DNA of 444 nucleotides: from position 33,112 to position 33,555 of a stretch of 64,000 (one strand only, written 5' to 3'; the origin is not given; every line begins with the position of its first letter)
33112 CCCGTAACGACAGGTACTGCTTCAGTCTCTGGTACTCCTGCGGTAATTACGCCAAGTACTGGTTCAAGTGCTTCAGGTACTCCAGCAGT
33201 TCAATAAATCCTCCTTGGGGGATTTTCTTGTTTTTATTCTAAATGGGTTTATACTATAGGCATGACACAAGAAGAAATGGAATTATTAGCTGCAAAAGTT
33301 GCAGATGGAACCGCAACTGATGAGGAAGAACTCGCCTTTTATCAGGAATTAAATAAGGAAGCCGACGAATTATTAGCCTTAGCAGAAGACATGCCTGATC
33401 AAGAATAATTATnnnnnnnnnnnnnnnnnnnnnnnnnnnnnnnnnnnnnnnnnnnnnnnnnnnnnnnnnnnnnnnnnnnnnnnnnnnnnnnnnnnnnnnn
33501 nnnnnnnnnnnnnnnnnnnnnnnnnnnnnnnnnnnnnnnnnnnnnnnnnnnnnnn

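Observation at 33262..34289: Tandemly duplicated two-gene micro-module (small acidic peptide + basic single-TM protein) wedged between the pilMNO-like genes and pilB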

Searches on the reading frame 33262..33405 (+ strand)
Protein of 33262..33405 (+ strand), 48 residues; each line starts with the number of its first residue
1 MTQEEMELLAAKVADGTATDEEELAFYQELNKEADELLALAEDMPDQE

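Call 5: search_protein_families(library=pfam, max_evalue=1, proteins=[window:33262-33405:+])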
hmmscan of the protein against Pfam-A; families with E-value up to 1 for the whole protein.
seq(48 aa): 1 family
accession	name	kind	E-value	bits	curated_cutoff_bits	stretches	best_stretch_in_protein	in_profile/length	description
PF25792.1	BREX_BrxC_helical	-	0.014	16.1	27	1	18-46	69-97/123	BREX ATP-binding protein BrxC alpha helical domain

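Call 9: find_homologous_proteins(query=A1, max_evalue=0.01)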
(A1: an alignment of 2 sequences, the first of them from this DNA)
Query A1 (2 sequences) (48 aa, profile of the alignment): 5 proteins with E <= 0.01 among 51 candidates.
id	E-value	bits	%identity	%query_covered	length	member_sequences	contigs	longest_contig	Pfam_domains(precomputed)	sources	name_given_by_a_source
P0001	1.0e-27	114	42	100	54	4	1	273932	-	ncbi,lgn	ncbi:MAG: hypothetical protein WCG20_00185 [bacterium]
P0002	1.5e-21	94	96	100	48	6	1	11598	-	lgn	-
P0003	2.3e-21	94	98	100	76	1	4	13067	-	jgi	jgi:hypothetical protein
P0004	8.1e-19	85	85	100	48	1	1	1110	-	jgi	jgi:hypothetical protein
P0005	1.1e-16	79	81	100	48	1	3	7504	-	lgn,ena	-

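Call 11: find_encoding_contigs(protein=P0005, flank=6000, max_places=4)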
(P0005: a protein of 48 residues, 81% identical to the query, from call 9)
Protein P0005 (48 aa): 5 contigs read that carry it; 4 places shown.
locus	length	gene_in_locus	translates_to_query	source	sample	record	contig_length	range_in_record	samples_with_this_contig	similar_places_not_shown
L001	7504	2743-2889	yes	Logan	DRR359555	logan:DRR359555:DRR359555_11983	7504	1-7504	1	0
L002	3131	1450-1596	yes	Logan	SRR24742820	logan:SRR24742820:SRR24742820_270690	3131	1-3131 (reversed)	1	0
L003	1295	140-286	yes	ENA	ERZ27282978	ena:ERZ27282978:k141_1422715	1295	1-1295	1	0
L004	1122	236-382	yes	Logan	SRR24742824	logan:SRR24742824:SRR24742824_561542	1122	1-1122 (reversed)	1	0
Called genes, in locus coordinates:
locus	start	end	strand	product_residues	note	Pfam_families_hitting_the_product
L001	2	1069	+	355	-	?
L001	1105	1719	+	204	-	-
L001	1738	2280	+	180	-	PF04350:PilO (weak)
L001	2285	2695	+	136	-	-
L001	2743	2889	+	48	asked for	-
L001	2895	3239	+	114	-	-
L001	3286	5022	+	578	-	PF05157:MshEN (weak), PF00437:T2SSE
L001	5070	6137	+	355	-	PF00437:T2SSE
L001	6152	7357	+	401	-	PF28597:T2SSF_N, PF00482:T2SSF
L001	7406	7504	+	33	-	?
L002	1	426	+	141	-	?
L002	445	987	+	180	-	PF04350:PilO (weak)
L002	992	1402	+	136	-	-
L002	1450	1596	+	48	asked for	-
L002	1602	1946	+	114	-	-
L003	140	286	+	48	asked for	-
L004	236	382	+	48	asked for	-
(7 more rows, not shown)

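Call 12: find_encoding_contigs(protein=P0003, flank=6000, max_places=4)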
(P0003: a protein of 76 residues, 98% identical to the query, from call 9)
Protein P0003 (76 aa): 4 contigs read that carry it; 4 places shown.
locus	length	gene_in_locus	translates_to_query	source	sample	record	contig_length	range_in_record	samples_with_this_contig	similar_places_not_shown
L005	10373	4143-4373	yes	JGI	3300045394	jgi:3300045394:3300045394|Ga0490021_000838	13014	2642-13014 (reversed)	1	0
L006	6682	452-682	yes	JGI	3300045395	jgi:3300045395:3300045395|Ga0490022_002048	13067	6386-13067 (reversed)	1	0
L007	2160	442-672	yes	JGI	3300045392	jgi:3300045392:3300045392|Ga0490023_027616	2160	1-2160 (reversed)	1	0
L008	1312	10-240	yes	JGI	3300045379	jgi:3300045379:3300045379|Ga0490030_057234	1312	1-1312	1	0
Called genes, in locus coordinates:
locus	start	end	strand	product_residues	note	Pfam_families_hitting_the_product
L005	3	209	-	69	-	?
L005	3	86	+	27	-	?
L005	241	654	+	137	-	PF03703:bPH_2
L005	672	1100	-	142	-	PF00156:Pribosyltran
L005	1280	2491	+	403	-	PF06723:MreB_Mbl (faint), PF11104:PilM_2, PF25216:Volactin (faint), PF14450:FtsA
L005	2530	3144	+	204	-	-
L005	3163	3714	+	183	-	PF04350:PilO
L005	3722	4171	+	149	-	-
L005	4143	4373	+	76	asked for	-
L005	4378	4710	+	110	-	-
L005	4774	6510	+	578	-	PF05157:MshEN (weak), PF00437:T2SSE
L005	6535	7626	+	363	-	PF00437:T2SSE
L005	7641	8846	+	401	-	PF28597:T2SSF_N, PF00482:T2SSF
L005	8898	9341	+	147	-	PF07963:N_methyl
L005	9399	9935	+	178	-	-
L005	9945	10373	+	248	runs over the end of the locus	PF06750:A24_N_bact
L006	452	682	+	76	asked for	-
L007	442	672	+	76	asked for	-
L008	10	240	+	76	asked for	-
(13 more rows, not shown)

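Call 27: search_protein_representatives(alignment_id=A2)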
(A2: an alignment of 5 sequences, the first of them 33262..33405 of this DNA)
Query: 5 sequences, 48 profile positions. Proteins with E-value up to 0.001 (for the whole library): 48; up to 1e-10: 5; up to 1e-30: 0. The best 48 are listed.
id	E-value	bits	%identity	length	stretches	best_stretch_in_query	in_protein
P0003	4.5e-24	100.5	-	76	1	1-48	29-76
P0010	1.5e-11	60.4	-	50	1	1-48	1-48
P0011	4.5e-11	58.9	-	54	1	1-41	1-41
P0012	5.9e-11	58.5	-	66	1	1-46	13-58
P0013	6.2e-11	58.5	-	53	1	1-47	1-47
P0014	3.4e-10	56.1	-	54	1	2-46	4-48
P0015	3.6e-10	56.0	-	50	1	1-41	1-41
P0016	5.3e-10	55.5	-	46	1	1-41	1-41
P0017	1.2e-09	54.3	-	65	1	1-47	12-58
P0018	6.6e-09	52.0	-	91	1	1-48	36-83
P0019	9.8e-09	51.4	-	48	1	1-44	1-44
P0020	5.3e-08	49.1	-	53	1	1-46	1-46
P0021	5.5e-08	49.0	-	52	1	1-43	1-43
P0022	2.2e-07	47.1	-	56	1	1-46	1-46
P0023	2.2e-07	47.1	-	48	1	3-41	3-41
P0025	4.8e-07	46.0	-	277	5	3-30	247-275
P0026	5.6e-07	45.8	-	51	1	1-42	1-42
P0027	8.5e-07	45.2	-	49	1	1-37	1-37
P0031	3.2e-06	43.4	-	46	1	1-39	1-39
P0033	7.4e-06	42.2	-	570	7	6-41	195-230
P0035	2.5e-05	40.5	-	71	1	1-40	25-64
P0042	7.2e-05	39.1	-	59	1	1-43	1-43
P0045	1.4e-04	38.2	-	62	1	2-44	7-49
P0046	2.1e-04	37.5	-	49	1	1-41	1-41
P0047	2.5e-04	37.3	-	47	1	1-41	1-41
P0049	4.0e-04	36.7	-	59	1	1-37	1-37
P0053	5.8e-04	36.1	-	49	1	1-34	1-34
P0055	8.4e-04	35.6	-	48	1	1-40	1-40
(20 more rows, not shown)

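Call 32: search_protein_families(library=pfam, alignment_id=A3, max_evalue=1)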
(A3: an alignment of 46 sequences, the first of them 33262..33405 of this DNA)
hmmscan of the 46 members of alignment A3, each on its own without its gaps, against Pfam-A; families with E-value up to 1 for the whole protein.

A. member 1, window:33262-33405:+ (48 aa): 1 family
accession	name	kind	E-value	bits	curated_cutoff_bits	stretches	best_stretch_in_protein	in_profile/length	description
PF25792.1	BREX_BrxC_helical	-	0.014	16.1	27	1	18-46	69-97/123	BREX ATP-binding protein BrxC alpha helical domain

B. families by the number of members that match (of 46 scanned): 71 families (the first 25 are shown)
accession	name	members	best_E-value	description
PF24210.1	T4_RIIA1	14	0.00087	RIIA.1-like protein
PF17944.6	Arg_decarbox_C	6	0.0048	Arginine decarboxylase C-terminal helical extension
PF22746.1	SHOCT-like_DUF2089-C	4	0.029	SHOCT-like domain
PF25792.1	BREX_BrxC_helical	3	0.014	BREX ATP-binding protein BrxC alpha helical domain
PF06122.16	TraH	3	0.029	Conjugative relaxosome accessory transposon protein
PF04391.17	DUF533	3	0.043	Protein of unknown function (DUF533)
PF07564.17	DUF1542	2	0.0095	Domain of Unknown Function (DUF1542)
PF20935.2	DUF6847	2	0.019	Family of unknown function (DUF6847)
PF07544.18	Med9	2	0.02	RNA polymerase II transcription mediator complex subunit 9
PF06840.17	PDC10_C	2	0.035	Programmed cell death protein 10, C-terminal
PF14282.11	FlxA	2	0.049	FlxA-like protein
PF10792.14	DUF2605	2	0.056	Protein of unknown function (DUF2605)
PF21354.3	STAT_linker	2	0.097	Signal transducer and activator of transcription, linker domain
PF06667.17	PspB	2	0.15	Phage shock protein B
PF12841.12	YvrJ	2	0.43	YvrJ protein family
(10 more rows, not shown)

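Call 33: find_homologous_proteins(query=A3, max_evalue=0.001)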
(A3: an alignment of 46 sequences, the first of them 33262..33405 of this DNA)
Query A3 (46 sequences) (48 aa, profile of the alignment): 33 proteins with E <= 0.001 among 4291 candidates.
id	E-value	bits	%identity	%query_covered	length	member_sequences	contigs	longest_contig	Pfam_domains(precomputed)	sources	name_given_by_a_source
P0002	3.2e-16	77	96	100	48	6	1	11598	-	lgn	-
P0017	7.9e-16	76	39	96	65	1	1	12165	-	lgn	-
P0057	4.7e-15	73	43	77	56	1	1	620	-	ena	-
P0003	6.5e-15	73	98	100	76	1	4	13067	-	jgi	jgi:hypothetical protein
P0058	6.8e-15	73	43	83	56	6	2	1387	-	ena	-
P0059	9.7e-15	72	39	96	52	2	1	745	-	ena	-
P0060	1.8e-14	71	41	77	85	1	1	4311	-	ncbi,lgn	-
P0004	2.4e-14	71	85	100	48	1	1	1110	-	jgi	jgi:hypothetical protein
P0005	2.8e-14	71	81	100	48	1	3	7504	-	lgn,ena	-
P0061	3.4e-14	70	41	77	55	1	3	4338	-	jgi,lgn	jgi:hypothetical protein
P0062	4.4e-14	70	38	77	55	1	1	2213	-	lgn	-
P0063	5.5e-14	70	43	77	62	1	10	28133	-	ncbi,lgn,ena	-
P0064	6.8e-14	70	36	92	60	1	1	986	-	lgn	-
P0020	6.9e-14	69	37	96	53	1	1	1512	-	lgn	-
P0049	8.4e-14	69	52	65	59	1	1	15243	-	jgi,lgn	jgi:hypothetical protein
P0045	1.3e-13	69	43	77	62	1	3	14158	-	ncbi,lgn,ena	-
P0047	3.5e-13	67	35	42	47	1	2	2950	-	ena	-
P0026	8.4e-13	66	43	77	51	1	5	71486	-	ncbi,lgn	-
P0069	1.8e-12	65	35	83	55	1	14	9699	-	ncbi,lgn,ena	-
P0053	5.0e-12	64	47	67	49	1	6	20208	-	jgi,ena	jgi:hypothetical protein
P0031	2.9e-9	55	54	81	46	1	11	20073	-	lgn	-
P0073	9.6e-5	40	41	71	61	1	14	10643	-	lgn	-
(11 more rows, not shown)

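Call 34: find_encoding_contigs(protein=P0026, flank=6000, max_places=2)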
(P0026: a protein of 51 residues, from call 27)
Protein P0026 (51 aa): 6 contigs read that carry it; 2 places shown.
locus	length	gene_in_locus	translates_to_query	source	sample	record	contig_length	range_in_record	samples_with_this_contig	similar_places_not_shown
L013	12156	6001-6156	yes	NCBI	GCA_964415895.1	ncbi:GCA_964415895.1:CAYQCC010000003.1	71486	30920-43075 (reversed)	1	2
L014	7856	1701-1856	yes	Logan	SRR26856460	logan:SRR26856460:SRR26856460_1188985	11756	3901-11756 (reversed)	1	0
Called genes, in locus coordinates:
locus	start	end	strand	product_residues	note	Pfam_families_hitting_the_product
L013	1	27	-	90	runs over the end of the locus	-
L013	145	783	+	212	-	PF01330:RuvA_N, PF00633:HHH (faint), PF14520:HHH_5, PF07499:RuvA_C (weak)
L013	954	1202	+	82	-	PF01649:Ribosomal_S20p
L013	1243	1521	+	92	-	-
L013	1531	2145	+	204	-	PF09335:VTT_dom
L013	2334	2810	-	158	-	-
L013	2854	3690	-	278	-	PF00512:HisKA, PF02518:HATPase_c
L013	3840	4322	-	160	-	-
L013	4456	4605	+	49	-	-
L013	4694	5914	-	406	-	PF12704:MacB_PCD, PF02687:FtsX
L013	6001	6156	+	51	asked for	-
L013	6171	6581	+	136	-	-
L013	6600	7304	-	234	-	PF00005:ABC_tran, PF02463:SMC_N (faint)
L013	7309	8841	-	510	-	PF25919:BSH_CusB (faint), PF00364:Biotin_lipoyl (faint), PF25917:BSH_RND, PF25973:BSH_CzcB, PF25954:Beta-barrel_RND_2 (weak), PF25990:Beta-barrel_YknX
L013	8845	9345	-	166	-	-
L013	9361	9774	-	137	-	-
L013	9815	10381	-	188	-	PF04542:Sigma70_r2, PF08281:Sigma70_r4_2, PF04545:Sigma70_r4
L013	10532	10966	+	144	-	PF04255:DUF433 (faint)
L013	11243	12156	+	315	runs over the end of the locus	-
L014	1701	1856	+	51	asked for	-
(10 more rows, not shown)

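Call 35: find_encoding_contigs(protein=P0063, flank=6000, max_places=2)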
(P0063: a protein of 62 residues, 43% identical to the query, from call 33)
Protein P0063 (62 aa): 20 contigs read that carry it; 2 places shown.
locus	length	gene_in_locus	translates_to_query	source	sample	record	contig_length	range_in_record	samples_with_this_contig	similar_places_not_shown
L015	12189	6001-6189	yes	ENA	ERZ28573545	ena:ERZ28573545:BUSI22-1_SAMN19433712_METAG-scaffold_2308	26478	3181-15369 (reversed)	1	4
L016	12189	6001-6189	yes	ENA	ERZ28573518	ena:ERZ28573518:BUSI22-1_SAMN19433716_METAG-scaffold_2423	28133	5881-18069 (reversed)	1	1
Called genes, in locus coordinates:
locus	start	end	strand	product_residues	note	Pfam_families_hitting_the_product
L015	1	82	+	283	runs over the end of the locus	-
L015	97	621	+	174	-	PF00300:His_Phos_1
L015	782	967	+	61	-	PF00253:Ribosomal_S14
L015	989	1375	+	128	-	PF00410:Ribosomal_S8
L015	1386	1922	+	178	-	PF00347:Ribosomal_L6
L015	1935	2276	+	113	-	PF00861:Ribosomal_L18p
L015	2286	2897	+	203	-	PF00333:Ribosomal_S5, PF03719:Ribosomal_S5_C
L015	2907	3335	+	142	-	PF00828:Ribosomal_L27A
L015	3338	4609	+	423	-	PF00344:SecY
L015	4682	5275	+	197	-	PF00406:ADK, PF02223:Thymidylate_kin (faint), PF13207:AAA_17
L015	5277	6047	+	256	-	PF00696:AA_kinase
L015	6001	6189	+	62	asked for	-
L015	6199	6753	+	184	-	-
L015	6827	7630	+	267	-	-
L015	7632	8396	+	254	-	PF00557:Peptidase_M24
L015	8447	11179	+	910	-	PF01935:DUF87 (faint), PF10412:TrwB_AAD_bind (faint), PF26449:DUF8128, PF02534:T4SS-DNA_transf (faint), PF12696:TraG-D_C (faint)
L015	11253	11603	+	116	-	PF04480:DUF559, PF18741:MTES_1575 (weak)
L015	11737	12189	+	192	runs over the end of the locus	PF01928:CYTH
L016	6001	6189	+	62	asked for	-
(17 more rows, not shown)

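Call 36: find_encoding_contigs(protein=P0017, flank=6000, max_places=2)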
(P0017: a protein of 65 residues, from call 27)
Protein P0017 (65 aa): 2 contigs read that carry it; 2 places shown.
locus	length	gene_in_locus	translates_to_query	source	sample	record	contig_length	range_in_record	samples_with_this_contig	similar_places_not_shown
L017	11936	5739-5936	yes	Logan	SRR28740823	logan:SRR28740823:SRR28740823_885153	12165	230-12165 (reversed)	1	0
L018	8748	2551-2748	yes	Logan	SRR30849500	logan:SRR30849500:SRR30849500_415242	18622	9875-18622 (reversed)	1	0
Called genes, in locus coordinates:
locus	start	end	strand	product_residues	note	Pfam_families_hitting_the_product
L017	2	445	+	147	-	?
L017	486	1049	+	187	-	PF03703:bPH_2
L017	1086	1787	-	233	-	PF18912:DZR_2 (weak), PF00156:Pribosyltran (weak)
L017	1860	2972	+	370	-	PF11104:PilM_2, PF14450:FtsA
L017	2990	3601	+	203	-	-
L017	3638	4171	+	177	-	PF04350:PilO (weak)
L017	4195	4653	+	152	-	-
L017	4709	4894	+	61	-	-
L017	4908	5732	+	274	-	-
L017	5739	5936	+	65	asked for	-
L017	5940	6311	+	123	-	-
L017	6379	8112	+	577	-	PF05157:MshEN, PF00437:T2SSE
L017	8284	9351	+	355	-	PF00437:T2SSE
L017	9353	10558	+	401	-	PF28597:T2SSF_N, PF00482:T2SSF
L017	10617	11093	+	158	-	PF07963:N_methyl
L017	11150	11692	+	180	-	-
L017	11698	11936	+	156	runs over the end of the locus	?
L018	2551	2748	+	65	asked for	-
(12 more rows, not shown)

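Call 37: find_encoding_contigs(protein=P0053, flank=6000, max_places=2)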
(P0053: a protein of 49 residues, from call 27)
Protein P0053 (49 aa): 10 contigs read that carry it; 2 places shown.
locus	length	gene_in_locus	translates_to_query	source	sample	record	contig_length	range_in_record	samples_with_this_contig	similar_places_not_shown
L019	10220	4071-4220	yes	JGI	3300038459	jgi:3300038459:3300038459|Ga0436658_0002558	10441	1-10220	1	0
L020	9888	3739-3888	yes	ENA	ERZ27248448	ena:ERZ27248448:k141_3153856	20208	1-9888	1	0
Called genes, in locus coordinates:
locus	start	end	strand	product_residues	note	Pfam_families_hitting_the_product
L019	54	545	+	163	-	-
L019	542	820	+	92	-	PF14213:DUF4325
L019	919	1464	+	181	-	PF00300:His_Phos_1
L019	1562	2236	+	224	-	-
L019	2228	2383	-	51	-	-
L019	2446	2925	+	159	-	PF00293:NUDIX, PF14815:NUDIX_4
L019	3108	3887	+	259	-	-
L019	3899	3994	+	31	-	-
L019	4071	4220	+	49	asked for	-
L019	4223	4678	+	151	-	-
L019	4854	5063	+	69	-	-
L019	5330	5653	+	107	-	-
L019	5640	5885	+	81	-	-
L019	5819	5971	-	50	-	-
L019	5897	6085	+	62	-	-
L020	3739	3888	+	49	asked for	-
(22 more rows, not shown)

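Call 42: find_encoding_contigs(protein=P0031, flank=5000, max_places=2)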
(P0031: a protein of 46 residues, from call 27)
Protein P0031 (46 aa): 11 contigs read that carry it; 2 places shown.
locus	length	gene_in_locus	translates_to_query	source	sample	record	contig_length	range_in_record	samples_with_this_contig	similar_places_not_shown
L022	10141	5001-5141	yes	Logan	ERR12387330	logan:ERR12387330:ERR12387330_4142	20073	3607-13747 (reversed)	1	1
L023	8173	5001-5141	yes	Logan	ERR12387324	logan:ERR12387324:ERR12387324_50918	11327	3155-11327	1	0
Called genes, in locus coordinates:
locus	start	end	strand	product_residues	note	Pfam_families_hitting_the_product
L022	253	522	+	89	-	PF00253:Ribosomal_S14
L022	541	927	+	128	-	PF00410:Ribosomal_S8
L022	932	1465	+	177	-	PF00347:Ribosomal_L6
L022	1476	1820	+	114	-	PF00861:Ribosomal_L18p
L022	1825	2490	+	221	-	PF00333:Ribosomal_S5, PF03719:Ribosomal_S5_C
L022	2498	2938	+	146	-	PF00828:Ribosomal_L27A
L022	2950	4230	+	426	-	PF00344:SecY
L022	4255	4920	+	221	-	-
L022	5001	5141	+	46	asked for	-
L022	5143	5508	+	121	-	-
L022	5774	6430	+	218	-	-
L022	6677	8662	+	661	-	PF26696:PTL_trimer, PF19408:PKD_6, PF12810:ALK_LTK_GRD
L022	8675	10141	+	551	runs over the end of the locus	PF18962:Por_Secre_tail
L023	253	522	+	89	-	PF00253:Ribosomal_S14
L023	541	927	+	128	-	PF00410:Ribosomal_S8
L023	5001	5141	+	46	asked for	-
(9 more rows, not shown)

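Call 43: find_encoding_contigs(protein=P0049, flank=5000, max_places=2)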
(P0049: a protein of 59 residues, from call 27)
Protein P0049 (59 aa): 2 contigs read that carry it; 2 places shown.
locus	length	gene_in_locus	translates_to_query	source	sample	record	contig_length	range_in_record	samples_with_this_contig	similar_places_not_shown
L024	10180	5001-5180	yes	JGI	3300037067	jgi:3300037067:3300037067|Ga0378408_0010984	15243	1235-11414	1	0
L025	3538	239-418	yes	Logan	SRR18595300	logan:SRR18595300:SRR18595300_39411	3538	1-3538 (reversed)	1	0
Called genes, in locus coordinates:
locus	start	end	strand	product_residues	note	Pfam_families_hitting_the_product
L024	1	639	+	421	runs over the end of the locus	PF00140:Sigma70_r1_2, PF04542:Sigma70_r2, PF04539:Sigma70_r3, PF04545:Sigma70_r4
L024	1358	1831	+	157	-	-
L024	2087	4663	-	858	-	PF04851:ResIII, PF00270:DEAD, PF18766:SWI2_SNF2, PF00271:Helicase_C, PF01155:HypA (faint), PF14311:DUF4379, PF24452:DUF7568 (faint), PF14311:DUF4379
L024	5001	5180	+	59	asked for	-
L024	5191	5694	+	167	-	-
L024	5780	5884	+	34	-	-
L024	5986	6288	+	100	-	-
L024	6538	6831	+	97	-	-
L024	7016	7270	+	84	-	-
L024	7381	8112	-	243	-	PF03575:Peptidase_S51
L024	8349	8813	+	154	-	-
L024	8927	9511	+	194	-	-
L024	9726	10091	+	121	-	-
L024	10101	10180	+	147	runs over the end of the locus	PF00583:Acetyltransf_1, PF13673:Acetyltransf_10, PF13508:Acetyltransf_7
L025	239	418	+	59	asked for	-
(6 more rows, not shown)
